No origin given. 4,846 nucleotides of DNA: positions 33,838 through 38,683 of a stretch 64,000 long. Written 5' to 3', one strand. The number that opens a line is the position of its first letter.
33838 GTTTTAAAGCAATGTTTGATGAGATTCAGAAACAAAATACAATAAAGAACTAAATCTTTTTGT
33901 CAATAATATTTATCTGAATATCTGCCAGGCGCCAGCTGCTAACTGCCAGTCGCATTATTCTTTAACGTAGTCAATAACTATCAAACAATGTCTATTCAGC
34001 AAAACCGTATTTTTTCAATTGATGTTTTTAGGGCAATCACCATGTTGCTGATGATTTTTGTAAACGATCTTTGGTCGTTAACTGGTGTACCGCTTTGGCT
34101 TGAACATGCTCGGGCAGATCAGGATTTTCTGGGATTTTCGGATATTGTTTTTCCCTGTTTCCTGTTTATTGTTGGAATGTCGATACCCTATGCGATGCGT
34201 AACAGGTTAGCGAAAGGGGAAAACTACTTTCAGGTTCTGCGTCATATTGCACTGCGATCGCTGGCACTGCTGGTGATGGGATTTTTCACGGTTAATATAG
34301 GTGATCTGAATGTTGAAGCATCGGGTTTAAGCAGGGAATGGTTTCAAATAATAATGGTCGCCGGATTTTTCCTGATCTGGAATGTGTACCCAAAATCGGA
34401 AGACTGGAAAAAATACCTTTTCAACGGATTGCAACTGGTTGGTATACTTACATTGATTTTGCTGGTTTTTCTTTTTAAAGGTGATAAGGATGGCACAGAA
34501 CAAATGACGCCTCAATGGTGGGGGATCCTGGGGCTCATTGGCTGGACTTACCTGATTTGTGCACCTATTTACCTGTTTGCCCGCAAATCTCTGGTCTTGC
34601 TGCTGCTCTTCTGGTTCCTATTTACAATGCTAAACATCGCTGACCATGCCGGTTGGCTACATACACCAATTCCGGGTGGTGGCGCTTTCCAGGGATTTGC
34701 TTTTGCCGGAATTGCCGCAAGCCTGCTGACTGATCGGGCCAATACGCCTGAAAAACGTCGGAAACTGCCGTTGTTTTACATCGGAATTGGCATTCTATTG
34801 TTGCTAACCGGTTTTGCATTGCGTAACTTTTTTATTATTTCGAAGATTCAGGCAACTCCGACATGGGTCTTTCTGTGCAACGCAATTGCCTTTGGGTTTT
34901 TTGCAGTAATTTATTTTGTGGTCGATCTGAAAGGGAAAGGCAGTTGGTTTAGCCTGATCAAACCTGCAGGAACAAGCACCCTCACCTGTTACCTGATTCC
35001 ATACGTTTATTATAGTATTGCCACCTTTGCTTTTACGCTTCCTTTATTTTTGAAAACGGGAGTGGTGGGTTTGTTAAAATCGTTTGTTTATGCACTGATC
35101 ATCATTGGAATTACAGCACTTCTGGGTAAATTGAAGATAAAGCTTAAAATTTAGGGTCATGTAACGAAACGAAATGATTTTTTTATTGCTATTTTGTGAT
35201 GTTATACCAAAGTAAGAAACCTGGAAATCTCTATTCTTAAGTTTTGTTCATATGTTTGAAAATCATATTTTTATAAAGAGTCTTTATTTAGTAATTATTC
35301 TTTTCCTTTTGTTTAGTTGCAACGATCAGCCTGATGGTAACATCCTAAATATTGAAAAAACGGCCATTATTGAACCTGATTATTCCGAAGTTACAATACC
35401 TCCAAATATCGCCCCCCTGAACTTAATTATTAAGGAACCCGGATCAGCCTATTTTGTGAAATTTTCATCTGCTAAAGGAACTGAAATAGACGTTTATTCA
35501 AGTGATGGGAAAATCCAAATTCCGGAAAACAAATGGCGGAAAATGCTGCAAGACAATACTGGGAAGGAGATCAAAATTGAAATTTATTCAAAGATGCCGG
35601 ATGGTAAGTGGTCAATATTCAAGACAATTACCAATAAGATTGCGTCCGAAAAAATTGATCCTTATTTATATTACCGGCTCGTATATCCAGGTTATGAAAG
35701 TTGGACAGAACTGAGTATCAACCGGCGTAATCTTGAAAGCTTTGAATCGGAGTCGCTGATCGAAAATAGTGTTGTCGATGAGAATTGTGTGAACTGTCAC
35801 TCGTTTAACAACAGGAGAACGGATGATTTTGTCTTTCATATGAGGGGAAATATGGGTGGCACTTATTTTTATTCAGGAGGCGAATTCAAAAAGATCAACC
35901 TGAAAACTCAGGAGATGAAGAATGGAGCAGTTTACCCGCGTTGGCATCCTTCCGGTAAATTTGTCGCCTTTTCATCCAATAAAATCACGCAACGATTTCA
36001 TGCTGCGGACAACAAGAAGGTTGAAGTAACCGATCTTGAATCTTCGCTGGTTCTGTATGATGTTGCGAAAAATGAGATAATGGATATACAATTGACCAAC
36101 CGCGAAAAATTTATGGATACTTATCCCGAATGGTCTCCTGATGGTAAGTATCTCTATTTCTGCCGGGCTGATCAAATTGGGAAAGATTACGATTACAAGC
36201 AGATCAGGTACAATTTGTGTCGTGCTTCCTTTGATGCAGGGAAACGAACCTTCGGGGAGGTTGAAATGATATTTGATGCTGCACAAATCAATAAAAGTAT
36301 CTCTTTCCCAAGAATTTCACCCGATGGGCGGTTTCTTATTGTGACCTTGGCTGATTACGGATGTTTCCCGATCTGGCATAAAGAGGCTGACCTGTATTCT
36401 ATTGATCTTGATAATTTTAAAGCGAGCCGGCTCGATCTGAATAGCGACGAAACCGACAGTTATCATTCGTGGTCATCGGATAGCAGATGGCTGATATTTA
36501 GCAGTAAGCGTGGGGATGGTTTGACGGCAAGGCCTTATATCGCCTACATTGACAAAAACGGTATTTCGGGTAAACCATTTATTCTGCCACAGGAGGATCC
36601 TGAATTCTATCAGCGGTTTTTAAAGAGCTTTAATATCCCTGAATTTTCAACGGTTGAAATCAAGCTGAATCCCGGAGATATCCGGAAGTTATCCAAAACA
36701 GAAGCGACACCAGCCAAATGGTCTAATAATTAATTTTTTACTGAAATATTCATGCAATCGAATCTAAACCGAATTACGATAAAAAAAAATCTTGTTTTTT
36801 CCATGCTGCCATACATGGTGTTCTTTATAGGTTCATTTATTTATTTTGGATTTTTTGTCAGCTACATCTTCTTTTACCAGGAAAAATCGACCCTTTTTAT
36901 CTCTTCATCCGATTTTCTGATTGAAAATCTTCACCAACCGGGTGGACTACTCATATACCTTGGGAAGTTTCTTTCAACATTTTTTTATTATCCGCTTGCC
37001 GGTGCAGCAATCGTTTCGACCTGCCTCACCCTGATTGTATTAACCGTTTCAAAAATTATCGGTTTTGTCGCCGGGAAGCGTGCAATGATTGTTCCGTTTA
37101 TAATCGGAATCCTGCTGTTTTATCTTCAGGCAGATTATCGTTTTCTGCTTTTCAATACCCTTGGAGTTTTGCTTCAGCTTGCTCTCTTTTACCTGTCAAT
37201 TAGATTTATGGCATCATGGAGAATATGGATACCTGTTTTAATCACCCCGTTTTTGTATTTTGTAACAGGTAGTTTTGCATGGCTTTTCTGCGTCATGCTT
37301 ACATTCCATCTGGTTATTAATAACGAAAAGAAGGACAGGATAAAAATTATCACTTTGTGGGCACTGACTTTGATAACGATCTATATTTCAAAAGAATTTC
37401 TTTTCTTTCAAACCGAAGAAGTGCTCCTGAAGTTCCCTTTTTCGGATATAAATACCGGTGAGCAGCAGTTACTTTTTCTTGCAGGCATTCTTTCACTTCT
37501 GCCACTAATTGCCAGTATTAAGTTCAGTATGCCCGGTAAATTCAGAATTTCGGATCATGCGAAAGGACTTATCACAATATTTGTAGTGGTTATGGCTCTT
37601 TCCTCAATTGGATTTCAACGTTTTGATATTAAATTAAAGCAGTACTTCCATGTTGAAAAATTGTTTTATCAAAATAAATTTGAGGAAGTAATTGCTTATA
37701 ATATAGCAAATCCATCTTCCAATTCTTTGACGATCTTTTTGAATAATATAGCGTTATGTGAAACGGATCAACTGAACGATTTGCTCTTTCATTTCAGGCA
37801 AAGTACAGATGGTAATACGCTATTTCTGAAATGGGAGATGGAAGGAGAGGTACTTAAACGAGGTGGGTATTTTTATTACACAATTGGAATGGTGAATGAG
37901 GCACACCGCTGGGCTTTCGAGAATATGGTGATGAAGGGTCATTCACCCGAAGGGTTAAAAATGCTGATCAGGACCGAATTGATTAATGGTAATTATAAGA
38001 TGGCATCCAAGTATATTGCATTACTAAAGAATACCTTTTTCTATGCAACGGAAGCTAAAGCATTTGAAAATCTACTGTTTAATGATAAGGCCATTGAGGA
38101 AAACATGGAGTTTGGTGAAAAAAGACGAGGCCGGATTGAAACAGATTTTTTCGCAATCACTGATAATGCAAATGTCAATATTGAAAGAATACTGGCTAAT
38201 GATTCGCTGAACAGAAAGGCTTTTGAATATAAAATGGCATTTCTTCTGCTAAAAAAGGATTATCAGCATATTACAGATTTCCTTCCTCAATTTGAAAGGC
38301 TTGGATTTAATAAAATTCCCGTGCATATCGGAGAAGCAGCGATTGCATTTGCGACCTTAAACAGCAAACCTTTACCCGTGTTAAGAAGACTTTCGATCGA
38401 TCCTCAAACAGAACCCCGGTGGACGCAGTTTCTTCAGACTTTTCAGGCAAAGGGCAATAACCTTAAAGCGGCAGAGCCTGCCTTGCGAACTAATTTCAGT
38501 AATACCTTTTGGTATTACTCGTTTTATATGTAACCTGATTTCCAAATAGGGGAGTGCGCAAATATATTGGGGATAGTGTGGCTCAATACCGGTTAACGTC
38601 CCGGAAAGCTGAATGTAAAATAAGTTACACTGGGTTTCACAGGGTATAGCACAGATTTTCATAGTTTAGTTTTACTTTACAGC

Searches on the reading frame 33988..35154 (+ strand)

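Call 5: search_protein_families(library=pfam, proteins=[window:33988-35154:+], max_evalue=0.001)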
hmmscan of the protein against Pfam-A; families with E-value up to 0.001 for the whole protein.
window:33988-35154:+ (388 aa): 2 families
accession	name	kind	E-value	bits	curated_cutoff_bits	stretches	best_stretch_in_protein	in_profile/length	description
PF07786.18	HGSNAT_cat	-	1.4e-08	35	22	1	7-99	1-84/222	Heparan-alpha-glucosaminide N-acetyltransferase, catalytic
PF16401.11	DUF5009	-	2.7e-08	34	25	1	9-168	3-171/260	Domain of unknown function (DUF5009)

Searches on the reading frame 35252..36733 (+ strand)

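Call 5: search_protein_families(library=pfam, proteins=[window:35252-36733:+], max_evalue=0.001)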
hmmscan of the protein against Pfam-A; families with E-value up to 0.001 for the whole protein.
window:35252-36733:+ (493 aa): 2 families
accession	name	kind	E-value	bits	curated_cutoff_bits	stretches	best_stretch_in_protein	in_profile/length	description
PF07676.18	PD40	-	3.1e-16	59.3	20.9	2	281-305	4-27/38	WD40-like Beta Propeller Repeat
PF00930.27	DPPIV_N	-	0.00021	20.6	22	0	260-306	19-62/354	Dipeptidyl peptidase IV (DPP IV) N-terminal region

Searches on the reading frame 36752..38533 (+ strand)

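Call 5: search_protein_families(library=pfam, proteins=[window:36752-38533:+], max_evalue=0.001)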
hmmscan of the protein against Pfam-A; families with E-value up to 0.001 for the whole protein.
window:36752-38533:+ (593 aa): 1 family
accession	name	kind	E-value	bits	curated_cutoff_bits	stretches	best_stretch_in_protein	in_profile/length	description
PF19529.4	DUF6057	-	2.6e-131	439.7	29.8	1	19-592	8-568/569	Family of unknown function (DUF6057)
